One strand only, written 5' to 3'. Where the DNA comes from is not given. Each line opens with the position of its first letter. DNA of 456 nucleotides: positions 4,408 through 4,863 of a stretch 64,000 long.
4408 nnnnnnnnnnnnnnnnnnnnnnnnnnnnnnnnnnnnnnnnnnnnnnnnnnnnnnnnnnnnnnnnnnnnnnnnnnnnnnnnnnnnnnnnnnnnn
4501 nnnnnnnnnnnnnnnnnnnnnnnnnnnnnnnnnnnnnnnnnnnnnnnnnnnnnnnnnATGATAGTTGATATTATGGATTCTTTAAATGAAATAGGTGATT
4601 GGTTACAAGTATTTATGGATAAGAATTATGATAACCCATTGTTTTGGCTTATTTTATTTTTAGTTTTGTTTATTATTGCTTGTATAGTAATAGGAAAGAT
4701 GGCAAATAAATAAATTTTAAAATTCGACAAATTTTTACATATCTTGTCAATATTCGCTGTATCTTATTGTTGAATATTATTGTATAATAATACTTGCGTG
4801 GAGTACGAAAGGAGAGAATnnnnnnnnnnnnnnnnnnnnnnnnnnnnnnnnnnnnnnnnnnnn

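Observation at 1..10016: Central glycolytic operon interrupted twice: glycolipid synthase pair, then spo0A, an atypical sigma-70 and an AAA ATPase, between pgk, tpiA and gpmI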

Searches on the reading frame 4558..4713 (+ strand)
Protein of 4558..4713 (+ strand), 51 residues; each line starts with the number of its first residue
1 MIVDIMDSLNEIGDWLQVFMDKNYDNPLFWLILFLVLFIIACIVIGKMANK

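Call 3: search_protein_families(library=pfam, proteins=[window:4558-4713:+])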
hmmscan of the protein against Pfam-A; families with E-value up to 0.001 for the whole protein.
window:4558-4713:+ (51 aa): 0 families

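Call 4: search_protein_families(library=ncbifam, proteins=[window:4558-4713:+])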
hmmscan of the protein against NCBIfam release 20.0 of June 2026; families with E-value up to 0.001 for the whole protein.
window:4558-4713:+ (51 aa): 0 families

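Call 48: search_protein_families(library=padloc, proteins=[window:4558-4713:+], max_evalue=0.001)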
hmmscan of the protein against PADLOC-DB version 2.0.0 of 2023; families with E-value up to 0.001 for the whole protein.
window:4558-4713:+ (51 aa): 0 families

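Call 83: search_protein_families(library=phrogs, proteins=[window:4558-4713:+], max_evalue=0.001)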
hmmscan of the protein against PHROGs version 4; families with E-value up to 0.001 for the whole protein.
window:4558-4713:+ (51 aa): 0 families
